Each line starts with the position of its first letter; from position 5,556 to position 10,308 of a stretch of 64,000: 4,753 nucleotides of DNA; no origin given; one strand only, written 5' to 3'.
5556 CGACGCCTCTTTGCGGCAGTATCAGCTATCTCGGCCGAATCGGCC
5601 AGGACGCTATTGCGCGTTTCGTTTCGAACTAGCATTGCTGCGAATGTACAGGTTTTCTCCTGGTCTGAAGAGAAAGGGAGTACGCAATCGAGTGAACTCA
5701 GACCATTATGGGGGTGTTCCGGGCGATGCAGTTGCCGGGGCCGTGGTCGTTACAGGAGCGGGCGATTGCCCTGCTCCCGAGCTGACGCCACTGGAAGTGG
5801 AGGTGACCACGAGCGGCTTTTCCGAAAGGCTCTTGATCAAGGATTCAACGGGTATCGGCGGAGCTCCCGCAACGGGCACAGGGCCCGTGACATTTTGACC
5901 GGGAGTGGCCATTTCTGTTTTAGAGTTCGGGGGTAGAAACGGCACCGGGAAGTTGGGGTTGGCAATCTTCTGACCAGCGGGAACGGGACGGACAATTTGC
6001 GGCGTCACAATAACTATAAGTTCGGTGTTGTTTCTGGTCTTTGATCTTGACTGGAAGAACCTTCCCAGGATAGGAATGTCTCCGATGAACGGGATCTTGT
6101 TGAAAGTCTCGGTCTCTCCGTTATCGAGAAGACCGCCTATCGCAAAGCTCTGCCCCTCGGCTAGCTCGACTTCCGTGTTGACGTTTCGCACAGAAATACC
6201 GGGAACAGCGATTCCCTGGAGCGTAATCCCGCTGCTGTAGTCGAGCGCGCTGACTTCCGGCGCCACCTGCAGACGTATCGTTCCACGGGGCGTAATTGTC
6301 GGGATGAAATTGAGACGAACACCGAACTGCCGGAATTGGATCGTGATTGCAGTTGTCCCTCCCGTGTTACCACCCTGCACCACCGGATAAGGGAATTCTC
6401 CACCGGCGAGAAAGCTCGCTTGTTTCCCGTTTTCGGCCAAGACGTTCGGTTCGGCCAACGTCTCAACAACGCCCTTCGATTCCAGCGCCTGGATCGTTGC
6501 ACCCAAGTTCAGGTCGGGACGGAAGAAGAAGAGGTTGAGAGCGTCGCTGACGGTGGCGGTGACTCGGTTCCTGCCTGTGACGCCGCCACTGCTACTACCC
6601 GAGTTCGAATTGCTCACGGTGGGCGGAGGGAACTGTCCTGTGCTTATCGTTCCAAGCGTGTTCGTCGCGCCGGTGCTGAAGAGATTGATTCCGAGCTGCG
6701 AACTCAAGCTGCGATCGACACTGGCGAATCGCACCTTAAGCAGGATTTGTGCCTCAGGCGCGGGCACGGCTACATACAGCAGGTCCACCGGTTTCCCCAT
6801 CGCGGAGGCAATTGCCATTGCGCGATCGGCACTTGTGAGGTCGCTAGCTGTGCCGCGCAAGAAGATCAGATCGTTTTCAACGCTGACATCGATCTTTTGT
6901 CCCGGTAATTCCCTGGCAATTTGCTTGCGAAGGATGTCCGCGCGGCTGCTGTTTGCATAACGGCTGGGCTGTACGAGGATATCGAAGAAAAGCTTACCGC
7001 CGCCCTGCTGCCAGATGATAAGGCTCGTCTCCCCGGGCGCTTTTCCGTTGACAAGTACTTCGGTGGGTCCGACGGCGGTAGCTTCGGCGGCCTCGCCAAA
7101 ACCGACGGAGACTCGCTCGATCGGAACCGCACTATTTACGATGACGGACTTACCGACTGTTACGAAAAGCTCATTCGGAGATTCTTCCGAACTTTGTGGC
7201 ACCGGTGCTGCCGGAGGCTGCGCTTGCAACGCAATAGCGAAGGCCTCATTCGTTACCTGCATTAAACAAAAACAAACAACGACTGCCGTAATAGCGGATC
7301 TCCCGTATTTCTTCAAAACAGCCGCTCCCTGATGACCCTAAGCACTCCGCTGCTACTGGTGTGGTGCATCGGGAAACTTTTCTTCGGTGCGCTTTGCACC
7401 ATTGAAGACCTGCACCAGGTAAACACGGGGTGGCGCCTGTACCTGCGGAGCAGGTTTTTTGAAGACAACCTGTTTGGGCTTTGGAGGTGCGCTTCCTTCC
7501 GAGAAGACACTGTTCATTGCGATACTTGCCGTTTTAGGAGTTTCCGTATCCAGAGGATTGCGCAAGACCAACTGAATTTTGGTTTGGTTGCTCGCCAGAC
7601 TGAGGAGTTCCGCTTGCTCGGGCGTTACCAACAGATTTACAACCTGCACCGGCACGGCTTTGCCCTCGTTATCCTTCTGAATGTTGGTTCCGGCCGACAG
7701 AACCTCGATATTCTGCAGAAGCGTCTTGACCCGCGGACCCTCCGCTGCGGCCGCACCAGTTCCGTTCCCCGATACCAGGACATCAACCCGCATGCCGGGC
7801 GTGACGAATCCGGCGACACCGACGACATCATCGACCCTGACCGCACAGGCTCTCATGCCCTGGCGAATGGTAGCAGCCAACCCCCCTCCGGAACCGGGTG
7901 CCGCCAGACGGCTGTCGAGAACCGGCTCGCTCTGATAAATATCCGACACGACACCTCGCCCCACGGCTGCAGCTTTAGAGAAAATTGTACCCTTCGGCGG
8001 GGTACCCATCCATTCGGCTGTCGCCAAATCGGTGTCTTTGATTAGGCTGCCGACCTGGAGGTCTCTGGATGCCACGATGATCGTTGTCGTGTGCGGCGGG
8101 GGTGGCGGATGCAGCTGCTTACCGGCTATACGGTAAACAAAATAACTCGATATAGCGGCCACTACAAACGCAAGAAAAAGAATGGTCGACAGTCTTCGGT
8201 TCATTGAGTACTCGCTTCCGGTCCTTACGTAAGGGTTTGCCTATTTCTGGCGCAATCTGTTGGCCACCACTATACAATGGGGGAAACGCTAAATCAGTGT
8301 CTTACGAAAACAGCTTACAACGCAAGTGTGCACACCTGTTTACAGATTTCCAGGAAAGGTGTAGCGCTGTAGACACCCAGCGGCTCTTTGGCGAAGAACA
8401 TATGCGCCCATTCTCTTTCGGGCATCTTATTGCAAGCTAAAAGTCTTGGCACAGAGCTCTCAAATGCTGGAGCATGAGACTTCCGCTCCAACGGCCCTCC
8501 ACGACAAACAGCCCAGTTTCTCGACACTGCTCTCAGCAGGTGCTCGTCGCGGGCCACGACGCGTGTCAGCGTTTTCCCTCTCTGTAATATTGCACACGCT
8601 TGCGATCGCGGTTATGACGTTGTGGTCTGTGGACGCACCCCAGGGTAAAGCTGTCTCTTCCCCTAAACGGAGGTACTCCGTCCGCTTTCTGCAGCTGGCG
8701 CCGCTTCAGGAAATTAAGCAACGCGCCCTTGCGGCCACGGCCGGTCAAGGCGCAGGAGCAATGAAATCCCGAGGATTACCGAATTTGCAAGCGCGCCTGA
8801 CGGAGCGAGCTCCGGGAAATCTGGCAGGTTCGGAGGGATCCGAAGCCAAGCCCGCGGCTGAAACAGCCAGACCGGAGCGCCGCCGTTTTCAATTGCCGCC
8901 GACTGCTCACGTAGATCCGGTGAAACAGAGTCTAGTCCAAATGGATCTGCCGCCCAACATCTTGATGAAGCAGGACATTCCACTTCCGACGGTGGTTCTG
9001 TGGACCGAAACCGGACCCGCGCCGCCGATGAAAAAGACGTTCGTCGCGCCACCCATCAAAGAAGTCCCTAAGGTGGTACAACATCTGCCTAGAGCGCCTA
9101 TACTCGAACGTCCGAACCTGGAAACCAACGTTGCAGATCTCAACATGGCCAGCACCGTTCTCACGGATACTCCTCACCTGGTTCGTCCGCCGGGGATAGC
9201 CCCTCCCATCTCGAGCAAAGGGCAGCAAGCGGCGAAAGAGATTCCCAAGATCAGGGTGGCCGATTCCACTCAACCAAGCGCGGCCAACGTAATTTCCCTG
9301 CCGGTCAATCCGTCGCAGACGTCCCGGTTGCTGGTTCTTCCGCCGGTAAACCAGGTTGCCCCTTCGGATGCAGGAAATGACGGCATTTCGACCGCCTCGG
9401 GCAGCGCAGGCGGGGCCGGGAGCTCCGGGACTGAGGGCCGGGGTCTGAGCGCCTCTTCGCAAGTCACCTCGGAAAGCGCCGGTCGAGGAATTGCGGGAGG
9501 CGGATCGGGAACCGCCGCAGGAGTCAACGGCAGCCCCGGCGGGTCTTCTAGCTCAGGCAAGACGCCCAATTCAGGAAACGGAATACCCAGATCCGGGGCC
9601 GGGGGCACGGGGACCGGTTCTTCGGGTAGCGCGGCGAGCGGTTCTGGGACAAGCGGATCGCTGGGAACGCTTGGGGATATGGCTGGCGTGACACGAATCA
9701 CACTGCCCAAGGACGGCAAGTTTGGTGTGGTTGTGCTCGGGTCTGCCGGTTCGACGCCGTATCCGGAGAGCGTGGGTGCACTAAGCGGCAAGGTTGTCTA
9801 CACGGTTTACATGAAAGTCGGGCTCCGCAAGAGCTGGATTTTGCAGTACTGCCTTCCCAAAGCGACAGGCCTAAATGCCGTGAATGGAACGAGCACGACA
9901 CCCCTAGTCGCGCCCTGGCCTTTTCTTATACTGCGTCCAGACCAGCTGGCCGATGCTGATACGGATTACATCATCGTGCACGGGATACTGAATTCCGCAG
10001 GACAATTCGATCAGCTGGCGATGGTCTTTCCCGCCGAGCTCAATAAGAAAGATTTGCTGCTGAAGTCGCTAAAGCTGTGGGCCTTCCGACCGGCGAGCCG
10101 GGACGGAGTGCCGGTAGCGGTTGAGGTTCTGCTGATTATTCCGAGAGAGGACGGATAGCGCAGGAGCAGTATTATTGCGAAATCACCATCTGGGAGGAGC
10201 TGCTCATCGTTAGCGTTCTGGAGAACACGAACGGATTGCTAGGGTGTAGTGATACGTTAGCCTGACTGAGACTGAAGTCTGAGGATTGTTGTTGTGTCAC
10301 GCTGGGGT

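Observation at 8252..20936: Four near-identical sigma54 -24/-12 promoters put flp, both Tad assembly operons and a GT-C glycosyltransferase in one RpoN regulon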

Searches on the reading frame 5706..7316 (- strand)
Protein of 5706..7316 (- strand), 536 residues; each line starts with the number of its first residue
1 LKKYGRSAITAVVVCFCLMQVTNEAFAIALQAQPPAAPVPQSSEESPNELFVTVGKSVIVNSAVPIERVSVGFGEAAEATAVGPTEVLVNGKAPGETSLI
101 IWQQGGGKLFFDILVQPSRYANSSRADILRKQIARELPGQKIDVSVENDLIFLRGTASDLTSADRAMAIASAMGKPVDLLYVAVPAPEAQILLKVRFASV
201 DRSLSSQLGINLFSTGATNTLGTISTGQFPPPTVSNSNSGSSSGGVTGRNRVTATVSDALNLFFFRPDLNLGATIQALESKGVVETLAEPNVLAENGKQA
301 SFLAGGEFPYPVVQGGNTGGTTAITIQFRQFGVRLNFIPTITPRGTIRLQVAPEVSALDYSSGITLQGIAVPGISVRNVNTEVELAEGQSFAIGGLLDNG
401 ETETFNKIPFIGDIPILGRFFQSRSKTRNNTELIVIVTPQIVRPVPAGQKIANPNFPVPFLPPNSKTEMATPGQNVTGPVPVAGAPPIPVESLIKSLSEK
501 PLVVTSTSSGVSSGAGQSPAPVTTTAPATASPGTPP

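Call 8: search_protein_families(library=pfam, proteins=[window:5706-7316:-])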
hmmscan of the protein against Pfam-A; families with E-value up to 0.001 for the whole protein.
window:5706-7316:- (536 aa): 3 families
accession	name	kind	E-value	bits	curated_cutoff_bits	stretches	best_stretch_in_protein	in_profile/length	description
PF00263.26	Secretin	-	1.2e-46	158.8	27.5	1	277-443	1-169/169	Bacterial type II and III secretion system protein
PF13629.12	T2SS-T3SS_pil_N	-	7.7e-14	51.6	23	1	48-113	3-69/72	Pilus formation protein N terminal region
PF04972.22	BON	-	1.3e-05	25.8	27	1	127-172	7-54/69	BON domain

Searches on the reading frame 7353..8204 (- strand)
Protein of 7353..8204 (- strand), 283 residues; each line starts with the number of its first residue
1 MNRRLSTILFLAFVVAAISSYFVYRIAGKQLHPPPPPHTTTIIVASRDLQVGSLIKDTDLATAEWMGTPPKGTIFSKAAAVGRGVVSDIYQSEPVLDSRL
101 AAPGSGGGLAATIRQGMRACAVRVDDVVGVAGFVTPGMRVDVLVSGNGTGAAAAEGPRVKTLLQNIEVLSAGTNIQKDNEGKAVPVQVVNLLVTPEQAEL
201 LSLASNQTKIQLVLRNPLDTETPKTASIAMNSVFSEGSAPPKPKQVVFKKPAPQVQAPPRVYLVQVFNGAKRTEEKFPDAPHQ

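Call 8: search_protein_families(library=pfam, proteins=[window:7353-8204:-])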
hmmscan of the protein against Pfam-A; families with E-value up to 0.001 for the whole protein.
window:7353-8204:- (283 aa): 2 families
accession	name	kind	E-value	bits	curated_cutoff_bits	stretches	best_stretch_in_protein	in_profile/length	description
PF16976.10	RcpC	-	9e-27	93.7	28.8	1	107-215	1-114/114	Flp pilus assembly protein RcpC/CpaB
PF08666.17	SAF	-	0.00013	22.9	21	1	41-100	2-62/63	SAF domain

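Call 89: find_homologous_proteins(query=window:7353-8204:-, max_evalue=1e-40)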
Query window:7353-8204:- (283 aa): 7845 proteins with E <= 1e-40 among 8000 candidates; the best 120 are listed.
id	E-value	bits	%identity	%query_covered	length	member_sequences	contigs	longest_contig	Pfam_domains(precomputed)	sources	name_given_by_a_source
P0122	1.4e-178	610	100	100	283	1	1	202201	PF16976.11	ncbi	-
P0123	6.1e-156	536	88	100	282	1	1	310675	PF16976.11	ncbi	-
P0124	8.1e-148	509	85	100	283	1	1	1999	PF08666.18,PF16976.11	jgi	jgi:pilus assembly protein CpaB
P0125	3.2e-147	507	83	100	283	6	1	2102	PF08666.18,PF16976.11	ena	-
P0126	1.5e-146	505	84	100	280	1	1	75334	PF16976.11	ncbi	-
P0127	2.4e-146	504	83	100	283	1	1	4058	PF16976.11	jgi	jgi:pilus assembly protein CpaB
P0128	6.6e-146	503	83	100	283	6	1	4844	PF16976.11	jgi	jgi:pilus assembly protein CpaB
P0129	1.8e-143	495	81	100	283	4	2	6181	PF08666.18,PF16976.11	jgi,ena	-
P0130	4.5e-143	494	82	100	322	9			PF08666.18,PF16976.11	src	-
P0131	1.3e-138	479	81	100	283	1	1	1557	PF08666.18,PF16976.11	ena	-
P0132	6.6e-138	477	80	100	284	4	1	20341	PF08666.18,PF16976.11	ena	-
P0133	7.0e-137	473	81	100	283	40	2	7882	PF08666.18,PF16976.11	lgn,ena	-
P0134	3.0e-136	471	78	100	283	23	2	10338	PF08666.18,PF16976.11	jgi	jgi:pilus assembly protein CpaB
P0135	4.6e-136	471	80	100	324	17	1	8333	PF08666.18,PF16976.11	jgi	jgi:pilus assembly protein CpaB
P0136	1.7e-135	469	79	100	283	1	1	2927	PF08666.18,PF16976.11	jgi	jgi:pilus assembly protein CpaB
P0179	2.3e-120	419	71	100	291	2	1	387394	PF16976.11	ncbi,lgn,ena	-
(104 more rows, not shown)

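Call 90: find_encoding_contigs(protein=P0123, flank=2500, max_places=1)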
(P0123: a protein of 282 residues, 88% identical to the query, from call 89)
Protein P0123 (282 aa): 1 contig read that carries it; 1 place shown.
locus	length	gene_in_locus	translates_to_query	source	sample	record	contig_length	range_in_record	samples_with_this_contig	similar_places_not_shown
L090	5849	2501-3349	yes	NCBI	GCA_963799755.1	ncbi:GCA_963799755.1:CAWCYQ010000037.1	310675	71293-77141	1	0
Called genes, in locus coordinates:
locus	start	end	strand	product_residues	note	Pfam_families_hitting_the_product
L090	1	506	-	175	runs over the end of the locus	PF13400:Tad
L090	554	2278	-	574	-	-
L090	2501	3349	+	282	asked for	PF16976:RcpC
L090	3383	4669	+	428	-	PF13629:T2SS-T3SS_pil_N, PF04972:BON (weak), PF00263:Secretin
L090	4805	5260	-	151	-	-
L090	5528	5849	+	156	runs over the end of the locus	PF09537:DUF2383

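Call 91: find_encoding_contigs(protein=P0126, flank=2500, max_places=1)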
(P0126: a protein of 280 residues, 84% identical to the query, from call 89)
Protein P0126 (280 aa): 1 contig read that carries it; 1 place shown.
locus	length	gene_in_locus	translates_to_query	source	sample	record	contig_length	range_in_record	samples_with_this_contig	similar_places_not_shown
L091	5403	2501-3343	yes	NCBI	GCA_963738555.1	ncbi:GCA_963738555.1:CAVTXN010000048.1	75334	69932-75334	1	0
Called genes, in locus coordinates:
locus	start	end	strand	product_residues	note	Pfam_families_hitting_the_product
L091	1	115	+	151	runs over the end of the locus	PF07811:TadE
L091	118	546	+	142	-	PF07811:TadE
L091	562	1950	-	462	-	-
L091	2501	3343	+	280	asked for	PF16976:RcpC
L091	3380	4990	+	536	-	PF13629:T2SS-T3SS_pil_N, PF04972:BON (weak), PF00263:Secretin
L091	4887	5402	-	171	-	?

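Call 92: find_encoding_contigs(protein=P0132, flank=2500, max_places=1)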
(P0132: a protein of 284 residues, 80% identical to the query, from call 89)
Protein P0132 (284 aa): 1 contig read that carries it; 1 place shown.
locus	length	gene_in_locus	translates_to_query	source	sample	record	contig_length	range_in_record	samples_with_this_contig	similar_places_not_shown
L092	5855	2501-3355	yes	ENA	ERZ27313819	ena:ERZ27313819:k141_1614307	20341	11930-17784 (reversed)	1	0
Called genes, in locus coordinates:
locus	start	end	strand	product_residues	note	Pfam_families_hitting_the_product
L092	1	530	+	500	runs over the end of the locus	PF13400:Tad (weak)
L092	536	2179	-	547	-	-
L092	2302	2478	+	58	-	-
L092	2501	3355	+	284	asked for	PF08666:SAF (weak), PF16976:RcpC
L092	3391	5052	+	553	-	PF13629:T2SS-T3SS_pil_N, PF04972:BON (faint), PF00263:Secretin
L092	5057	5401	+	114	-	PF02643:DUF192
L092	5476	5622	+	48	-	-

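Call 93: find_encoding_contigs(protein=P0179, flank=2500, max_places=1)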
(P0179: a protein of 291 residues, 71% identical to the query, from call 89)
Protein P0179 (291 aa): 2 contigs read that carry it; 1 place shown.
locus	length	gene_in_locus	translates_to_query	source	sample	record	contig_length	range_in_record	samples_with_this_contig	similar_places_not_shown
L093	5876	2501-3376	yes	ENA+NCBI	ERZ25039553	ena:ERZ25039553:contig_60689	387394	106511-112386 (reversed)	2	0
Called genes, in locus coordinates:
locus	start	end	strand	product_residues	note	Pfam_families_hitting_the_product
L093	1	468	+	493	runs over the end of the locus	PF13400:Tad (weak)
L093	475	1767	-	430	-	-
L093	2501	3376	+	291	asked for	PF16976:RcpC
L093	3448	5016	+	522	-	PF13629:T2SS-T3SS_pil_N, PF04972:BON (faint), PF00263:Secretin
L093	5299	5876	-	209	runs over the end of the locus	PF00023:Ank (faint), PF12796:Ank_2 (weak), PF13637:Ank_4 (weak)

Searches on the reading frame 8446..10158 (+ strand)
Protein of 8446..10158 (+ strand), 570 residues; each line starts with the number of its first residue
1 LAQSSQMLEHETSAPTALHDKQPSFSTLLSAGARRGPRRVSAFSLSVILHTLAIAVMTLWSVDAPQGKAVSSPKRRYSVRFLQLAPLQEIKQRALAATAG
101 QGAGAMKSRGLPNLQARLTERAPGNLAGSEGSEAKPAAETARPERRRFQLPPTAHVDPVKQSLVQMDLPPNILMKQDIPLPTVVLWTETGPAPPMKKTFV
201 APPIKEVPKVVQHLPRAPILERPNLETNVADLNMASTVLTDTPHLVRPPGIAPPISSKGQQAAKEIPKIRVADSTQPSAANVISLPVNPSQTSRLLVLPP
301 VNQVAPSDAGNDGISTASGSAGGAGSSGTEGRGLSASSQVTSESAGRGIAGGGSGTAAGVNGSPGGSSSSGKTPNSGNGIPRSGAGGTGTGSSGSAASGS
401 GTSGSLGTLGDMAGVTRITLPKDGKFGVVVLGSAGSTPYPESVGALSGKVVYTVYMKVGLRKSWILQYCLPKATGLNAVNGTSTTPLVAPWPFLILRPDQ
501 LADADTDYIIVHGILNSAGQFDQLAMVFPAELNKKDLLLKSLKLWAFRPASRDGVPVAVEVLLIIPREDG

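Call 8: search_protein_families(library=pfam, proteins=[window:8446-10158:+])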
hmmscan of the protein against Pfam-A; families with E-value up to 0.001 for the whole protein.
window:8446-10158:+ (570 aa): 0 families

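Call 49: search_protein_families(library=pfam, proteins=[window:8446-10158:+], max_evalue=1)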
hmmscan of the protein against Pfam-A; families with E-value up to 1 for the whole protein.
window:8446-10158:+ (570 aa): 0 families

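Call 50: search_protein_families(library=ncbifam, proteins=[window:8446-10158:+], max_evalue=0.1)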
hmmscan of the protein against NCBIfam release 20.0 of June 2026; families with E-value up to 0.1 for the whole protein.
window:8446-10158:+ (570 aa): 0 families
